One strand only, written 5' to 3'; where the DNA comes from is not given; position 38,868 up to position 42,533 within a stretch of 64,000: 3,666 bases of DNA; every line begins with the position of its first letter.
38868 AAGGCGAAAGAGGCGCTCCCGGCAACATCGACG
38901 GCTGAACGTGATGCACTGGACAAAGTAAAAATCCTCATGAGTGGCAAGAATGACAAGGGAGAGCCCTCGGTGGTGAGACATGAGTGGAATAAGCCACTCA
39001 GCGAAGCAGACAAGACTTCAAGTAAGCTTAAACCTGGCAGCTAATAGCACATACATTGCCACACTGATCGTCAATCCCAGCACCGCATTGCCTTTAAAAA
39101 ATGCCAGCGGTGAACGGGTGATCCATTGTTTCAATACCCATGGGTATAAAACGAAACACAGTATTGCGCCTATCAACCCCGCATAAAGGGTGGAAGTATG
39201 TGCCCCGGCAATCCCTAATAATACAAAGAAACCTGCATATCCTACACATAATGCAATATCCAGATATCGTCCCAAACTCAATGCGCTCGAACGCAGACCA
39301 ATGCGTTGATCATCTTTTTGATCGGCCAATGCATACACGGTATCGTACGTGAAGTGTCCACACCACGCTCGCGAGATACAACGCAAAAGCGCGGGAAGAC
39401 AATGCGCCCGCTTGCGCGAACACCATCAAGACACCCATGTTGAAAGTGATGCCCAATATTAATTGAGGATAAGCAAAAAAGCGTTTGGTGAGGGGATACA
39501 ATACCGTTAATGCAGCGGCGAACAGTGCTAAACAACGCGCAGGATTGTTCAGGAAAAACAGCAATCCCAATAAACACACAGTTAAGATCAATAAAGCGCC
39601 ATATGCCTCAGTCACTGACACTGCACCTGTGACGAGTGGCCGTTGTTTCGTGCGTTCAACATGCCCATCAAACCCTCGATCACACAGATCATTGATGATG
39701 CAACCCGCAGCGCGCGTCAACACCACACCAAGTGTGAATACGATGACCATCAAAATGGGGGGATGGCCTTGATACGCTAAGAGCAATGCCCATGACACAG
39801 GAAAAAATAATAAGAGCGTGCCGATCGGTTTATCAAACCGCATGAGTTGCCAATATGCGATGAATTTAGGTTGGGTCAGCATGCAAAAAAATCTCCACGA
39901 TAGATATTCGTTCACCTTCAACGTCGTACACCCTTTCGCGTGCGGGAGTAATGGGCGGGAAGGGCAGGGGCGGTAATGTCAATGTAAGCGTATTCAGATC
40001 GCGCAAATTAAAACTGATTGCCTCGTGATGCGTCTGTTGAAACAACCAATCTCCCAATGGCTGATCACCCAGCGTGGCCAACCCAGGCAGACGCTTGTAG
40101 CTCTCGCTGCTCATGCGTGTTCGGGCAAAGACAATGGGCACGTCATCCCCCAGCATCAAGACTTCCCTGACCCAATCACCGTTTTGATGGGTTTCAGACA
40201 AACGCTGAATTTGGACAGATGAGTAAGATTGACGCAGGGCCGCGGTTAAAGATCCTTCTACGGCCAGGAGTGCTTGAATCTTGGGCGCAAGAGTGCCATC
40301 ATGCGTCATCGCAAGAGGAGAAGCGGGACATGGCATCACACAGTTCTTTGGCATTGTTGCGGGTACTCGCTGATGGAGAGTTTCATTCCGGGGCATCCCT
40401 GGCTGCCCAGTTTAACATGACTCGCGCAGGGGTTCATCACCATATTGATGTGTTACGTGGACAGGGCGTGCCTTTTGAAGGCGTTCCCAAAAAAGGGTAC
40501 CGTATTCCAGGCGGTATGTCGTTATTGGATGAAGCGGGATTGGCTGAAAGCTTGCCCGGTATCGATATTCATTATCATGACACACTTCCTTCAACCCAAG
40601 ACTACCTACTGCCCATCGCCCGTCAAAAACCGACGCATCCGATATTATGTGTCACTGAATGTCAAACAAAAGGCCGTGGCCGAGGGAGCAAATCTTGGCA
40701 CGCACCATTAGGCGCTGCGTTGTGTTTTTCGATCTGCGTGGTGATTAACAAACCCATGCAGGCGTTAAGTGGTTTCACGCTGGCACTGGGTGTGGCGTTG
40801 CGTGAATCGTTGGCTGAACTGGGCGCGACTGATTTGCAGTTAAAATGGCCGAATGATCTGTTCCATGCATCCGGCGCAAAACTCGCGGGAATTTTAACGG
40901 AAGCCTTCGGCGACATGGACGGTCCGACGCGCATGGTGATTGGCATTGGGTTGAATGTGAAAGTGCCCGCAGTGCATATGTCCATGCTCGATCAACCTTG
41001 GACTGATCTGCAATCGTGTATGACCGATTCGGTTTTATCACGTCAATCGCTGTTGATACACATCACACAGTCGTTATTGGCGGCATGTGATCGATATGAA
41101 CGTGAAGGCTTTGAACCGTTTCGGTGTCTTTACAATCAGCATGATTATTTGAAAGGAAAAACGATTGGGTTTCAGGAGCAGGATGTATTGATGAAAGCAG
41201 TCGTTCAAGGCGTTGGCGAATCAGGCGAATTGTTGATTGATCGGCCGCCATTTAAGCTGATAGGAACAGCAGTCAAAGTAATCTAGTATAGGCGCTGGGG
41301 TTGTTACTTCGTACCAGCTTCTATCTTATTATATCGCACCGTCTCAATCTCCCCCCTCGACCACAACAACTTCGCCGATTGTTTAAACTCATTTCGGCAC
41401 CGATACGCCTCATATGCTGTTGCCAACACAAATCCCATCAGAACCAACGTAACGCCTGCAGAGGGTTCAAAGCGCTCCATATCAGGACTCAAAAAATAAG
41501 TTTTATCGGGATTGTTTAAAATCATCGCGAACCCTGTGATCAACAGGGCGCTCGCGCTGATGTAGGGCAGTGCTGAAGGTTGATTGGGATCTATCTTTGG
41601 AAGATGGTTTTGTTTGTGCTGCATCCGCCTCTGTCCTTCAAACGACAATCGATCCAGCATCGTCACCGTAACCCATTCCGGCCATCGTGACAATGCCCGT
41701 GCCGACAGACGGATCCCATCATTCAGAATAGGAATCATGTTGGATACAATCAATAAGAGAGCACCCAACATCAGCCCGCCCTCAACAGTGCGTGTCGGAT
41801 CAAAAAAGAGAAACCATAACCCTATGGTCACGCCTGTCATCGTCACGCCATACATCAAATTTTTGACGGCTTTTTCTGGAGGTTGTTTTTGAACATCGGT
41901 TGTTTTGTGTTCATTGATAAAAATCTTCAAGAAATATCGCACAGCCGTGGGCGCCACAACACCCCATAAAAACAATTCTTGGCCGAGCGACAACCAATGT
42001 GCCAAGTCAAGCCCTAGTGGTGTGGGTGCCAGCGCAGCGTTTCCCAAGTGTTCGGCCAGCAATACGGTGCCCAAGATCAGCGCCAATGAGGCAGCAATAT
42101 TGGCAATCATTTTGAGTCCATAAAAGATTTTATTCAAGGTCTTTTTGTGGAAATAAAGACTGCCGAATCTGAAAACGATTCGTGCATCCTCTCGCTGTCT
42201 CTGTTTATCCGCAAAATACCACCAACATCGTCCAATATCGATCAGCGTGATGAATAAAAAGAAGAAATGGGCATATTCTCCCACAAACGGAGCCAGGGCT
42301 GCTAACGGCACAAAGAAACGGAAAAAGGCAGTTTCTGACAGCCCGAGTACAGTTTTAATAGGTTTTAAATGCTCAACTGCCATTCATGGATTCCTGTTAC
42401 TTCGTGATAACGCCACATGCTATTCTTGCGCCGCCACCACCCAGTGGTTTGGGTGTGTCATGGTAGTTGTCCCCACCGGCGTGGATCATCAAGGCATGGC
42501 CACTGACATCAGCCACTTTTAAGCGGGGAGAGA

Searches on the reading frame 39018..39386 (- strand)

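Call 47: search_protein_families(library=pfam, max_evalue=0.01, proteins=[window:39018-39386:-])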
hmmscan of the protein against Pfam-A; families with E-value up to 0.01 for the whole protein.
window:39018-39386:- (122 aa): 1 family
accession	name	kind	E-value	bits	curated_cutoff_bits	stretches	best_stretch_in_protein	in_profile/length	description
PF01040.23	UbiA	-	4.9e-06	26.5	34.2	1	12-92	155-239/250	UbiA prenyltransferase family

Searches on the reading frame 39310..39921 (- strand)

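Call 47: search_protein_families(library=pfam, max_evalue=0.01, proteins=[window:39310-39921:-])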
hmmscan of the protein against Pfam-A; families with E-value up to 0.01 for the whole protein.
window:39310-39921:- (203 aa): 1 family
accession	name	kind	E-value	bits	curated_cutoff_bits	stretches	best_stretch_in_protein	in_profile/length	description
PF01040.23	UbiA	-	8.7e-38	130.5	34.2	1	38-191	1-156/250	UbiA prenyltransferase family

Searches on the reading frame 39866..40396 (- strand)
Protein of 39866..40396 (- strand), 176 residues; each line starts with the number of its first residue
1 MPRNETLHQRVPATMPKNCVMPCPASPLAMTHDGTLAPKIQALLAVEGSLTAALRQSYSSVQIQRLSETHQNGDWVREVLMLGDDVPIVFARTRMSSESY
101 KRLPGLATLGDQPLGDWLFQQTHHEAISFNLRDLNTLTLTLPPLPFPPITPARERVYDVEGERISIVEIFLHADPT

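Call 47: search_protein_families(library=pfam, max_evalue=0.01, proteins=[window:39866-40396:-])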
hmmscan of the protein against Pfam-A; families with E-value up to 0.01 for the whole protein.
window:39866-40396:- (176 aa): 1 family
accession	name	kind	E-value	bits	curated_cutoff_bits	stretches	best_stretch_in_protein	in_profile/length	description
PF04345.18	Chor_lyase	-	3.7e-12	46.7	23.6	1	74-125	69-121/168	Chorismate lyase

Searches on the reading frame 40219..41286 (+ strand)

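Call 49: search_protein_families(library=pfam, max_evalue=0.01, proteins=[window:40219-41286:+])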
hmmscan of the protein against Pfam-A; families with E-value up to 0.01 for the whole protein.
window:40219-41286:+ (355 aa): 4 families
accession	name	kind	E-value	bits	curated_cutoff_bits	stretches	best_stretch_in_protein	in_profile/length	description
PF03099.24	BPL_LplA_LipB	-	2.8e-15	56.9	21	1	123-246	5-133/133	Biotin/lipoate A/B protein ligase family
PF08279.18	HTH_11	-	2.5e-09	37.3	25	1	45-95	4-55/55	HTH domain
PF12840.13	HTH_20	-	0.0019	18.6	27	1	41-83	4-46/51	Helix-turn-helix domain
PF16917.10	BPL_LplA_LipB_2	-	0.0025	17.8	27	1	179-305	53-181/183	Biotin/lipoate A/B protein ligase family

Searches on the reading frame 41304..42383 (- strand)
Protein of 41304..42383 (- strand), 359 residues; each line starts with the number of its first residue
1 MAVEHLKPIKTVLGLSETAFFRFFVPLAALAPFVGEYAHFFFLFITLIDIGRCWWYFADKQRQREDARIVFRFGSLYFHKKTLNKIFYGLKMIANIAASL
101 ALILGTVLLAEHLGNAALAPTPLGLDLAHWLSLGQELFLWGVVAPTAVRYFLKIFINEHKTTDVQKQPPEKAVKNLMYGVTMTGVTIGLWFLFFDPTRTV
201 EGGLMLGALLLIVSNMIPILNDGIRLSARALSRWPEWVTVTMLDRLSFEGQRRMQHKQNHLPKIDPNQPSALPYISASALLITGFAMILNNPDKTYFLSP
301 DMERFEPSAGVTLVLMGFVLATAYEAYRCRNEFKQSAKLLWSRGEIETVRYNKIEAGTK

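Call 29: find_encoding_contigs(protein=window:41304-42383:-, flank=10000, max_places=10)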
Protein window:41304-42383:- (359 aa): 3 contigs read that carry it; 3 places shown.
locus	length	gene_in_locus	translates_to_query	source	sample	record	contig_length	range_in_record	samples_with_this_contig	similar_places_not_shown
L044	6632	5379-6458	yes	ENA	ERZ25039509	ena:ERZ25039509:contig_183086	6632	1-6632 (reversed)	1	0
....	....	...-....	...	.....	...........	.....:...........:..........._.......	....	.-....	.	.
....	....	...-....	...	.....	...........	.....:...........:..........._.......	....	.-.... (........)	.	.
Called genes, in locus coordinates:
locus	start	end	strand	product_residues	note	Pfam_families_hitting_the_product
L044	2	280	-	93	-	?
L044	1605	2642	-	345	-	PF17761:DUF1016_N, PF06250:YhcG_C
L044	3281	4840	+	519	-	PF00082:Peptidase_S8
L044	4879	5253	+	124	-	PF00080:Sod_Cu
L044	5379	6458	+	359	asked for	-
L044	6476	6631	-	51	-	?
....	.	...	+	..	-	?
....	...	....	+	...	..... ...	-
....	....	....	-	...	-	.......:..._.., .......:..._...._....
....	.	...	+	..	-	?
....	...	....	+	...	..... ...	-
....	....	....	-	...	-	?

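Call 49: search_protein_families(library=pfam, max_evalue=0.01, proteins=[window:41304-42383:-])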
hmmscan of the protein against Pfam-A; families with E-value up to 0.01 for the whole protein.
window:41304-42383:- (359 aa): 1 family
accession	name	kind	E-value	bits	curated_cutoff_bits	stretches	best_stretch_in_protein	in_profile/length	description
PF04103.21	CD20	-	0.0041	17.6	27.9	0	78-116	50-88/156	CD20-like family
